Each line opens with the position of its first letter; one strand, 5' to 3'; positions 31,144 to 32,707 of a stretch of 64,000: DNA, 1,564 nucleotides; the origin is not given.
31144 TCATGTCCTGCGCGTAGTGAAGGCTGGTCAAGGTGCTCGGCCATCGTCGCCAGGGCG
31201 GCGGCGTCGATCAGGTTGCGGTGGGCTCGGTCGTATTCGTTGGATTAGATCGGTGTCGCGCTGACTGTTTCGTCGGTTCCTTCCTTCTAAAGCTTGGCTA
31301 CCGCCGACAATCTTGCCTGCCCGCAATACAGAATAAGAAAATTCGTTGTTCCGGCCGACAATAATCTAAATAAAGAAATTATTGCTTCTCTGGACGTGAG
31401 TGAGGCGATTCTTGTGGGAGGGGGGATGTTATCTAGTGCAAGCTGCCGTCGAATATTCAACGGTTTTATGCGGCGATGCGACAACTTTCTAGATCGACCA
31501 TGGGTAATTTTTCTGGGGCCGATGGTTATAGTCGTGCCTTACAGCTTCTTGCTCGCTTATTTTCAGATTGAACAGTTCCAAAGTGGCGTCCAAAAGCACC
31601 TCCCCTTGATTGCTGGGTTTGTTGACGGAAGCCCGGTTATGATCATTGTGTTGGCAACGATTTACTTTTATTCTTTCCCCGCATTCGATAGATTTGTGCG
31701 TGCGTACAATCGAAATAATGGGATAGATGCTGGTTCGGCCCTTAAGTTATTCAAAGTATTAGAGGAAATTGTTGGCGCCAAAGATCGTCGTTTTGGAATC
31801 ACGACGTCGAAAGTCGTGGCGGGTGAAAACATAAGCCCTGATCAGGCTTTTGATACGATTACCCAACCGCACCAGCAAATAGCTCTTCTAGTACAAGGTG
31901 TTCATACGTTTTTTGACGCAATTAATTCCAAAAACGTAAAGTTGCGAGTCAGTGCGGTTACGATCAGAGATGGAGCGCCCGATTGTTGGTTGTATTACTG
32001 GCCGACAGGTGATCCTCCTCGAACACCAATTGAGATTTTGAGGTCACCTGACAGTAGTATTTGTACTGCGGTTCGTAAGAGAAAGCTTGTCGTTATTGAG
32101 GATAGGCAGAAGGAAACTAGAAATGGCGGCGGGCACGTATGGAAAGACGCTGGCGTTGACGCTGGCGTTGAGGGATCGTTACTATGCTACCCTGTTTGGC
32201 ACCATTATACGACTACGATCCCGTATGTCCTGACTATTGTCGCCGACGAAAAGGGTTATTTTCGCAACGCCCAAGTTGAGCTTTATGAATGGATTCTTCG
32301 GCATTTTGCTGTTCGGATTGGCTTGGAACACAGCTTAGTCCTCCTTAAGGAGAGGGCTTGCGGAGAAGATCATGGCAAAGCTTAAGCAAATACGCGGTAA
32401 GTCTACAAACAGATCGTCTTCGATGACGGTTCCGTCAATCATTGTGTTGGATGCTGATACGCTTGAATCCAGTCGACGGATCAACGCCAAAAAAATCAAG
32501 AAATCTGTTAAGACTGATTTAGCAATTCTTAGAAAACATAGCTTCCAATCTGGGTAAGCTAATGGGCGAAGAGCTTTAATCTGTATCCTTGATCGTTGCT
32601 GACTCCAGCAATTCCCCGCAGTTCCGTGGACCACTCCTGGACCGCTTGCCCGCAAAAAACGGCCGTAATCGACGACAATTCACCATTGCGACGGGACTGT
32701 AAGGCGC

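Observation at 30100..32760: Lower-GC three-gene cargo cassette at the attR end of the satellite: candidate novel anti-phage / abortive-infection system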

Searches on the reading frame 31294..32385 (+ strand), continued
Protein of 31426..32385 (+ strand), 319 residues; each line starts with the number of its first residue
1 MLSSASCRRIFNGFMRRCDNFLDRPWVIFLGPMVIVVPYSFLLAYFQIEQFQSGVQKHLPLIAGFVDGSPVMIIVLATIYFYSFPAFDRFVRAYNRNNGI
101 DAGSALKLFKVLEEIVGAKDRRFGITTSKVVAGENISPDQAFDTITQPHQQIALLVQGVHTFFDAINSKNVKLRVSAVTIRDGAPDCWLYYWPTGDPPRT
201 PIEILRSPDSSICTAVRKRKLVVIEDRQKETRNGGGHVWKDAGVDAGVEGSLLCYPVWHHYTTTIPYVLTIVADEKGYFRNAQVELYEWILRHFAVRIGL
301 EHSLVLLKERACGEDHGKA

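Call 64: search_dna_similar(query=window:31426-32385:+, collection=plasmids, mode=protein, max_evalue=0.001)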
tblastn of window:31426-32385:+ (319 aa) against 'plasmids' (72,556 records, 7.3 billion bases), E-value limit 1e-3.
Records with a match: 1; places in all: 1; records where one place covers at least 80% of the query: 1.
Best place of each record, by identity: <60% 1.
By first word of the organism name: Shewanella 1.
By predicted mobility (MOB-suite, as given by PLSDB): conjugative 1.
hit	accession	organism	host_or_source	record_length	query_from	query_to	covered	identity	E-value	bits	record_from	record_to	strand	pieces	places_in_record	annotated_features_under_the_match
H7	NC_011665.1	Shewanella baltica OS223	-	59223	2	311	97%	28.7%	2e-38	151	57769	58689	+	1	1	hypothetical protein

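Call 67: get_annotated_region(hit=H7, flank=8000)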
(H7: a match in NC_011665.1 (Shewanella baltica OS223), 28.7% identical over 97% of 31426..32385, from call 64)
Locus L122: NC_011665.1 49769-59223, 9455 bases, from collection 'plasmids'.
description: Shewanella baltica OS223 plasmid pS22303, complete sequence
organism: Shewanella baltica OS223 (NCBI taxid 407976)
taxonomy: Bacteria; Pseudomonadota; Gammaproteobacteria; Alteromonadales; Shewanellaceae; Shewanella; Shewanella baltica; Shewanella baltica OS223
host: -; source: -; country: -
typing (MOB-suite, as given by PLSDB): conjugative; relaxase MOBF; mating-pair formation MPF_F
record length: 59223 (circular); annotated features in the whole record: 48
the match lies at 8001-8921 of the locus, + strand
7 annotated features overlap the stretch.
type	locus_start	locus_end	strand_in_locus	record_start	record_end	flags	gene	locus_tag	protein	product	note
CDS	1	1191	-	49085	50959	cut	-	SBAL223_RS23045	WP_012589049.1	ParB/RepB/Spo0J family partition protein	-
CDS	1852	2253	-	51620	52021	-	-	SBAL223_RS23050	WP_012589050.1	hypothetical protein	-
CDS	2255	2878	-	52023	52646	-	-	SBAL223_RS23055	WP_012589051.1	hypothetical protein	-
CDS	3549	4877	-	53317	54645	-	-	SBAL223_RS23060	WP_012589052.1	DUF3560 domain-containing protein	-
CDS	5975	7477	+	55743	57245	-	-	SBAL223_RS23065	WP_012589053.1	hypothetical protein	-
CDS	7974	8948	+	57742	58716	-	-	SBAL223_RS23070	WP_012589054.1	hypothetical protein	-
CDS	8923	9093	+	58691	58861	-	-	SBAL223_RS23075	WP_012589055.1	hypothetical protein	-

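Call 77: search_protein_families(library=pfam, proteins=[L109:598-1002:+, L109:2613-3287:+, L109:3274-3678:+, L109:3738-4229:+, L112:207-989:+, L098:1259-1804:-, L098:2129-2593:-, L100:1-681:-, L100:678-959:-, L122:5975-7477:+], max_evalue=0.001)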
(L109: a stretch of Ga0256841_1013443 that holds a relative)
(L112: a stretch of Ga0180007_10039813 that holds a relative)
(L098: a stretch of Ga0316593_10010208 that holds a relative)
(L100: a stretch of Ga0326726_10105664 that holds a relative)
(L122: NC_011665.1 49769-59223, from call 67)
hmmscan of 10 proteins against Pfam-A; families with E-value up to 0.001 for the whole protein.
L109:598-1002:+ (134 aa): 0 families

L109:2613-3287:+ (224 aa): 0 families

L109:3274-3678:+ (134 aa): 0 families

L109:3738-4229:+ (163 aa): 0 families

L112:207-989:+ (260 aa): 2 families
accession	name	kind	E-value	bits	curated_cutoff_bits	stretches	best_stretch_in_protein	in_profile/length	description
PF17761.7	DUF1016_N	-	0.0003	21.3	32.8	1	76-149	58-131/137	DUF1016 N-terminal domain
PF17762.8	HTH_ParB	-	0.00033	21.2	22.6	0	103-151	52-100/102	ParB HTH domain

L098:1259-1804:- (181 aa): 0 families

L098:2129-2593:- (154 aa): 0 families

L100:1-681:- (227 aa): 1 family
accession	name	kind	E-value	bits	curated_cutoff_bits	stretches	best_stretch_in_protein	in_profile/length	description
PF02310.24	B12-binding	-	0.00036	20.8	32.1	1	14-116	13-120/121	B12 binding domain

L100:678-959:- (93 aa): 0 families

L122:5975-7477:+ (500 aa): 0 families

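Call 98: find_related_loci(query=A1, collection=viral_contigs, flank=10000)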
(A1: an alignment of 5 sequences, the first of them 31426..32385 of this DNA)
Query A1 (319 aa) in viral_contigs; peptide patterns used: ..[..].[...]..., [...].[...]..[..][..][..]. (x = any residue, [..] = any of these).
42 stretches matched a pattern; 2 encode a relative of the query (tblastn E <= 1e-3); 2 distinct loci.
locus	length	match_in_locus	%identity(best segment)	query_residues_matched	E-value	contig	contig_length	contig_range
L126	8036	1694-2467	28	65-318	5e-34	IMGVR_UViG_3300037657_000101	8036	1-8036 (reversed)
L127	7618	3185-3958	28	65-318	5e-34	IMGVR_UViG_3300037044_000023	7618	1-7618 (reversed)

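Call 102: search_protein_families(library=phrogs, proteins=[L126:123-464:+, L126:431-1036:+, L126:1083-1349:+, L126:1496-2470:+, L126:2448-2633:+, L126:3489-3908:+, L126:3902-4210:+, L126:4215-4745:+, L126:4610-6100:+, L126:6105-7724:+], max_evalue=0.001)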
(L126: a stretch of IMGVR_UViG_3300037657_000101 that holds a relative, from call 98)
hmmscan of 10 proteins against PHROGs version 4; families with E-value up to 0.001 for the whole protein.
L126:123-464:+ (113 aa): 0 families

L126:431-1036:+ (201 aa): 2 families
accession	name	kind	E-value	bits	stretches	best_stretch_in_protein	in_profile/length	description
phrog_2161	-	unknown function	1.3e-31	111.1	1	11-183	2-175/191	-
phrog_9832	-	unknown function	3e-15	57.6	1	11-131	1-123/223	-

L126:1083-1349:+ (88 aa): 0 families

L126:1496-2470:+ (324 aa): 0 families

L126:2448-2633:+ (61 aa): 0 families

L126:3489-3908:+ (139 aa): 1 family
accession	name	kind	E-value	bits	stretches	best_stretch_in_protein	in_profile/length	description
phrog_462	-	other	1.3e-28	100.1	1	1-135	5-97/101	lipoprotein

L126:3902-4210:+ (102 aa): 1 family
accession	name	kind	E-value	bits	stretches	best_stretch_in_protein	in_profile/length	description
phrog_436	-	unknown function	4.6e-36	123.9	1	1-102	8-108/125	-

L126:4215-4745:+ (176 aa): 2 families
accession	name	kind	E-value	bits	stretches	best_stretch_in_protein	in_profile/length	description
phrog_426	-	head and packaging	6.1e-42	144.9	1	1-175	2-182/184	terminase small subunit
phrog_15000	-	unknown function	5e-05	24.7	1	10-59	11-60/109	-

L126:4610-6100:+ (496 aa): 10 families
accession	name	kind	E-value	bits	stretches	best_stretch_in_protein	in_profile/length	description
phrog_5909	-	head and packaging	1.9e-63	215.3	1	204-469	3-274/285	terminase large subunit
phrog_2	-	head and packaging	8.2e-44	151.5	1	48-467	262-563/807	terminase large subunit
phrog_7579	-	head and packaging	1.3e-15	58.3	1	56-234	8-179/239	terminase large subunit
phrog_5713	-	head and packaging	1.2e-14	55.5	1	337-458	3-123/143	terminase large subunit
phrog_9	-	head and packaging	5e-11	43.2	1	73-474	231-677/812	terminase large subunit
phrog_36964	-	head and packaging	1.5e-09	37.5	1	149-221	492-568/890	terminase large subunit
phrog_22646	-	unknown function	6.2e-08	33.1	1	51-224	35-200/374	-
phrog_11208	-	unknown function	6.2e-06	26.9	1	401-476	20-96/115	-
phrog_3746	-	head and packaging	8.3e-06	26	1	26-191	117-268/374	terminase large subunit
phrog_15503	-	unknown function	0.00011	22.7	1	46-230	64-239/245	-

L126:6105-7724:+ (539 aa): 6 families
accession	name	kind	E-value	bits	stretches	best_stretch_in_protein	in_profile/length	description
phrog_113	-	head and packaging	3e-144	483.8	1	7-535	16-517/1272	portal protein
phrog_10231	-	unknown function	1.9e-48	166.2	1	270-529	1-250/256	-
phrog_25139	-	unknown function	8.5e-33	113.8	1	190-292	3-105/108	-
phrog_24033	-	unknown function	1.8e-19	71.1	1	20-103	16-99/111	-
phrog_35074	-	unknown function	1.6e-16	60.5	1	109-488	83-432/890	-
phrog_23254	-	unknown function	2.4e-10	41.7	1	45-145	39-141/154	-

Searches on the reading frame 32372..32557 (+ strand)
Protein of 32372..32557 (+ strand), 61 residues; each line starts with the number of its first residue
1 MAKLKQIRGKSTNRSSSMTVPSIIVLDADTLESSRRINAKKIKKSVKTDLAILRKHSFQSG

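Call 3: search_protein_families(library=pfam, proteins=[window:32372-32557:+], max_evalue=1)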
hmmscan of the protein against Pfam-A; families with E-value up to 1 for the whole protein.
window:32372-32557:+ (61 aa): 0 families

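Call 4: search_protein_families(library=padloc, proteins=[window:32372-32557:+], max_evalue=1)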
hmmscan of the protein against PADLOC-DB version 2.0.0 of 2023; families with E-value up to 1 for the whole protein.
window:32372-32557:+ (61 aa): 0 families

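Call 7: search_protein_families(library=ncbifam, proteins=[window:32372-32557:+], max_evalue=1)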
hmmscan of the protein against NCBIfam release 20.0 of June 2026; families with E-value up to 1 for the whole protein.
window:32372-32557:+ (61 aa): 0 families

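Call 8: search_protein_families(library=phrogs, proteins=[window:32372-32557:+], max_evalue=1)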
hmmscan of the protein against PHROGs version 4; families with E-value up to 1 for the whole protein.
window:32372-32557:+ (61 aa): 1 family
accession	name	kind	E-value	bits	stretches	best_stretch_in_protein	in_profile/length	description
phrog_36915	-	unknown function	0.22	12.9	1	22-59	16-50/71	-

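Call 54: list_cluster_members(proteins=[P0006, P0001, window:32372-32557:+])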
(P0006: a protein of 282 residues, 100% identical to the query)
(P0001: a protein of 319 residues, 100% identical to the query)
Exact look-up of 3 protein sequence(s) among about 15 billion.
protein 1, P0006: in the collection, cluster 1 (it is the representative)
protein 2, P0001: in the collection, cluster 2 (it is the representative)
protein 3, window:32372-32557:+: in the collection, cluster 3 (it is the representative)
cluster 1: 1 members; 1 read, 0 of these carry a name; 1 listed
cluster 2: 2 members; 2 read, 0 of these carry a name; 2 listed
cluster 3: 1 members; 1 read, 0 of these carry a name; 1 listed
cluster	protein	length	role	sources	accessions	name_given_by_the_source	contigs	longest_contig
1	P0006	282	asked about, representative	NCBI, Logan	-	-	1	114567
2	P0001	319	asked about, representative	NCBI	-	-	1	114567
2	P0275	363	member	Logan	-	-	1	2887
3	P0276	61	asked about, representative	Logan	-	-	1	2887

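Call 57: search_solved_structures(query=A5, max_evalue=10)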
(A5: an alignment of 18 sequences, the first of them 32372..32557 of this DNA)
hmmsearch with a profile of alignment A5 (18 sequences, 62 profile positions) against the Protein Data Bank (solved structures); distinct sequences matched with E-value up to 10: 10.
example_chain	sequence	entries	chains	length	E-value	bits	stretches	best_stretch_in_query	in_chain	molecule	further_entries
8c3w_A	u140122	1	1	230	0.062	16.7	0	34-53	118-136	dnHEM1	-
1ki9_A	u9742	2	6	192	0.17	15.3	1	26-49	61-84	adenylate kinase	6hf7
2eyr_A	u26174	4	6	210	0.18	15.2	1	20-47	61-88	NKT12 | NKT15 | T cell receptor alpha variable 10, nkt tcr alpha chain fusion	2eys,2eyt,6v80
3huj_E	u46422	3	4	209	0.18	15.2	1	20-47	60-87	NKT15 T cell receptor alpha-chain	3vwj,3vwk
3tyf_A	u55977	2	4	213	0.19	15.1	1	20-47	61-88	iNKT Cell Receptor Alpha Chain | Invariant Natural Killer T Cell Receptor chain A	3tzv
2cde_A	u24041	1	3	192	0.24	14.8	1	20-47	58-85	INKT-TCR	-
6tro_D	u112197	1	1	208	0.27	14.7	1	20-47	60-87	T-cell receptor alpha chain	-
2po6_C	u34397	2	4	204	0.27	14.7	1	20-47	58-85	NKT15 alpha-chain | NKT TCR Valpha24 chain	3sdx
6pjw_A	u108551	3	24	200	1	12.8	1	26-49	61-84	Adenylate kinase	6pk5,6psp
7uek_A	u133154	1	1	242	1.9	11.9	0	42-58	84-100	OT3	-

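Call 58: search_protein_families(library=pfam, alignment_id=A5, max_evalue=1)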
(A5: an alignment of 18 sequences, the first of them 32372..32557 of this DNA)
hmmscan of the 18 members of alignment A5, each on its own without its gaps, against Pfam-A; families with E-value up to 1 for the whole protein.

A. member 1, window:32372-32557:+ (61 aa): 0 families

B. families by the number of members that match (of 18 scanned): 5 families
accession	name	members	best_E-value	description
PF01883.24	FeS_assembly_P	1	0.0085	Iron-sulfur cluster assembly protein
PF08350.17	FilR1_middle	1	0.027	Methanogenesis regulatory protein FilR1, middle domain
PF01797.21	Y1_Tnp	1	0.047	Transposase IS200 like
PF13252.12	Phage_capsid_3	1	0.16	Phage capsid protein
PF00466.25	Ribosomal_L10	1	0.18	Ribosomal protein L10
